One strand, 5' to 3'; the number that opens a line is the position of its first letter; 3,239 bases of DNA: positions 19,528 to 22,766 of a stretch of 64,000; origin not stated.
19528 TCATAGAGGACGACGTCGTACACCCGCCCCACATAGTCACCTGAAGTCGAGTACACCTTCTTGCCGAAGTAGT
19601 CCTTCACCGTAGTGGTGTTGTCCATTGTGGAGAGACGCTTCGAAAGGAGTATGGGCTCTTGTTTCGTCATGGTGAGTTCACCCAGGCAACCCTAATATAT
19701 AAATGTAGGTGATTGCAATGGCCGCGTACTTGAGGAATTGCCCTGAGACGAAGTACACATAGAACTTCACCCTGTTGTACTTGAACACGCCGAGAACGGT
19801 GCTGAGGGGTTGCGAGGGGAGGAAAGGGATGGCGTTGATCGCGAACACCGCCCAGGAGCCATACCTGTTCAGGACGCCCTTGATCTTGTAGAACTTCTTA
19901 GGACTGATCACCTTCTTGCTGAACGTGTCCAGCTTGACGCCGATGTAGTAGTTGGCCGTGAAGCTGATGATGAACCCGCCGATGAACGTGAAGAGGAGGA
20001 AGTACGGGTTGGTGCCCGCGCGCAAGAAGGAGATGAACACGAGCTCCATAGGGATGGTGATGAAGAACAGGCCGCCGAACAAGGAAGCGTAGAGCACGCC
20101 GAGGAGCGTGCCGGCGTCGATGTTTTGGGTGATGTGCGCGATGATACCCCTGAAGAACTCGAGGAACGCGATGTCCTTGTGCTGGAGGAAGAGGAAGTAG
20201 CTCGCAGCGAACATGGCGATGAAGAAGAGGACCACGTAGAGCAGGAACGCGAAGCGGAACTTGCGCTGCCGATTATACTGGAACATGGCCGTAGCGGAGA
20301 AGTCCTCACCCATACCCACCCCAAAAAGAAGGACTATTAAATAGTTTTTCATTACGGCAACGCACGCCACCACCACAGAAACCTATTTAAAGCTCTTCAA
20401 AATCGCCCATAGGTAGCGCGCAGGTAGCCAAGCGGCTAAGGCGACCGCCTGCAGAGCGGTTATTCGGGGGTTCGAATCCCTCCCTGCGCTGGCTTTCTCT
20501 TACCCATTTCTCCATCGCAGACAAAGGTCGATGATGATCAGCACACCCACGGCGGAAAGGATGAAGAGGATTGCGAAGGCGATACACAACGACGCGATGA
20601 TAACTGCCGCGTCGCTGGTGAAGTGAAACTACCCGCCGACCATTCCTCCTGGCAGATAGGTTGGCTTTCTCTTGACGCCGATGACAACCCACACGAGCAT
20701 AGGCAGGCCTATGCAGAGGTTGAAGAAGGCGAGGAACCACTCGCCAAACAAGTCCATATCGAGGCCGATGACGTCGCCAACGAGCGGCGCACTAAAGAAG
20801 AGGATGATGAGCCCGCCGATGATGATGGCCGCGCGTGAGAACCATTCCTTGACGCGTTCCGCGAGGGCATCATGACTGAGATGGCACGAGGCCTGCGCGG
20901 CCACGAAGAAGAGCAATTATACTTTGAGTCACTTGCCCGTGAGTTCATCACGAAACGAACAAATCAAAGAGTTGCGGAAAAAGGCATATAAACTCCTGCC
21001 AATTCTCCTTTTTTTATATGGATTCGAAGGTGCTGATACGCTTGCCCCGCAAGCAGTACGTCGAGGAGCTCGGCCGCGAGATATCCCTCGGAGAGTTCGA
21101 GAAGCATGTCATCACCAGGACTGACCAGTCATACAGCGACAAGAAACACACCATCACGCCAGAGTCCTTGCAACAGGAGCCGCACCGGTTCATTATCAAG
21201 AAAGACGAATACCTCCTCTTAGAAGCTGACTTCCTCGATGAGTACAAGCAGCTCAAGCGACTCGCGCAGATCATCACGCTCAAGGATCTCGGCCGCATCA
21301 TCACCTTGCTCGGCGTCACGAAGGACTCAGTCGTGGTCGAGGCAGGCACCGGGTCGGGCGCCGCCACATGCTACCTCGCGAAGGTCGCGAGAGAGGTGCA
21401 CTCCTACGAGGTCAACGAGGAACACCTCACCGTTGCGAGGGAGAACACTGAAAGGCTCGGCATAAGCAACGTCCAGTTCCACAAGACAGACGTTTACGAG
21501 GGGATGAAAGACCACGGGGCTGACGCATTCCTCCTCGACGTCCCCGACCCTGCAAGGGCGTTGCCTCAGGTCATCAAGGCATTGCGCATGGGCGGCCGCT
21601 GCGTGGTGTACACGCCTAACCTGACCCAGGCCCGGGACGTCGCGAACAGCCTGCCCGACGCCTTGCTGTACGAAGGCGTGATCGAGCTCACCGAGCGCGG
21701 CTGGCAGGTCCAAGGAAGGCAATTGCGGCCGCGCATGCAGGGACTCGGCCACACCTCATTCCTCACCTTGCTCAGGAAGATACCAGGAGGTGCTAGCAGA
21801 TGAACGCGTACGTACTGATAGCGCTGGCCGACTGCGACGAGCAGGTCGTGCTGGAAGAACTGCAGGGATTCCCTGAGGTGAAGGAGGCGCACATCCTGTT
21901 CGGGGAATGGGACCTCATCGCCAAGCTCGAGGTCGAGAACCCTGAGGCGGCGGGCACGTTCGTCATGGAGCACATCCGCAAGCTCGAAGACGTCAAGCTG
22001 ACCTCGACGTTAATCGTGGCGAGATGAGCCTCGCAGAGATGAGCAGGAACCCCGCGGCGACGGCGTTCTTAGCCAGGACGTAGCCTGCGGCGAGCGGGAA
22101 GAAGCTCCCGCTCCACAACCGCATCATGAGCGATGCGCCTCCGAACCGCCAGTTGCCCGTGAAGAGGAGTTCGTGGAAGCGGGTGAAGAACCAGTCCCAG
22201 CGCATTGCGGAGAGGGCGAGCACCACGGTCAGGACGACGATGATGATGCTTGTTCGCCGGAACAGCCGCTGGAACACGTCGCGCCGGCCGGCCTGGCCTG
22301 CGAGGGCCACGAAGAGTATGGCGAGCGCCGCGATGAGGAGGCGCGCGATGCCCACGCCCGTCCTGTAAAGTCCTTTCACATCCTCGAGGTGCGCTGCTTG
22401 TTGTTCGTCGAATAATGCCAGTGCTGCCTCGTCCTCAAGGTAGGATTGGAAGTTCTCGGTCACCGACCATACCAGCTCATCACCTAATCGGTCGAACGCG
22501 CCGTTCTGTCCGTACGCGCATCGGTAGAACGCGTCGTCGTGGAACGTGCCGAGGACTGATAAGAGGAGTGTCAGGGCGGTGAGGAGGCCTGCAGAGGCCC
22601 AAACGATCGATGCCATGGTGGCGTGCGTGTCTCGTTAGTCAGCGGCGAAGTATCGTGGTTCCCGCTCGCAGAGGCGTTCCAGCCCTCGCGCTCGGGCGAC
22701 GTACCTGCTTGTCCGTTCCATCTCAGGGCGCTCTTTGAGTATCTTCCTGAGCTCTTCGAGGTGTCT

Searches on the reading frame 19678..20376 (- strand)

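Call 22: search_protein_families(library=pfam, proteins=[window:19678-20376:-], max_evalue=0.0001)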
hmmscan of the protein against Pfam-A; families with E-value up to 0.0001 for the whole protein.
window:19678-20376:- (232 aa): 1 family
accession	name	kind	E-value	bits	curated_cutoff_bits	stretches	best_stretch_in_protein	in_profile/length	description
PF09335.16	VTT_dom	-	5.3e-09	37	33.9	1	121-220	14-117/123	VTT domain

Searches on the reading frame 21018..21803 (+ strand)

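Call 23: search_protein_families(library=pfam, proteins=[window:21018-21803:+], max_evalue=0.0001)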
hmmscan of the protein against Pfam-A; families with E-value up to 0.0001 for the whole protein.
window:21018-21803:+ (261 aa): 8 families
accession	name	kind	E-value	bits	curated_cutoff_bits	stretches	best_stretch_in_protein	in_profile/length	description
PF08704.16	GCD14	-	1.3e-17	64.8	26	1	79-236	17-184/247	tRNA methyltransferase complex GCD14 subunit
PF13847.12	Methyltransf_31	-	9.6e-14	51.7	27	1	102-204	3-114/145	Methyltransferase domain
PF01135.25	PCMT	-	1.4e-07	32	20.3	1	91-197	62-171/210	Protein-L-isoaspartate(D-aspartate) O-methyltransferase (PCMT)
PF08241.18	Methyltransf_11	-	1.9e-07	32.1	21.2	1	108-197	2-95/95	Methyltransferase domain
PF13649.12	Methyltransf_25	-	3.6e-07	31.2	27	1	106-193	1-97/97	Methyltransferase domain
PF05175.20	MTS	-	1.1e-05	25.6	23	1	101-172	30-103/170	Methyltransferase small domain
PF00398.26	RrnaAD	-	1.3e-05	24.9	24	1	93-161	21-92/263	Ribosomal RNA adenine dimethylase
PF01189.24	Methyltr_RsmB-F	-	2.2e-05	24.6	27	1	97-177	3-89/199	16S rRNA methyltransferase RsmB/F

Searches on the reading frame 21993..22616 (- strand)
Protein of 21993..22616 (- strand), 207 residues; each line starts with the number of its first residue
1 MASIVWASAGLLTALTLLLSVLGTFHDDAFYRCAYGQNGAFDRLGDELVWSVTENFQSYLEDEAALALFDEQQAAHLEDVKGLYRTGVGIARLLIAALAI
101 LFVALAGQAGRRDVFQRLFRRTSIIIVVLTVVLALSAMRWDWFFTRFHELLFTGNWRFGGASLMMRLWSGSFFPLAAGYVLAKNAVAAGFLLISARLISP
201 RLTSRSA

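Call 23: search_protein_families(library=pfam, proteins=[window:21993-22616:-], max_evalue=0.0001)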
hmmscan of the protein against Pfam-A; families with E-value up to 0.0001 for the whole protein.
window:21993-22616:- (207 aa): 1 family
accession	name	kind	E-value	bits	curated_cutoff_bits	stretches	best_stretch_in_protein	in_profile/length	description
PF07314.17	Lit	-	1.5e-16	61.3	24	1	11-171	6-174/176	Lipoprotein intramolecular transacylase Lit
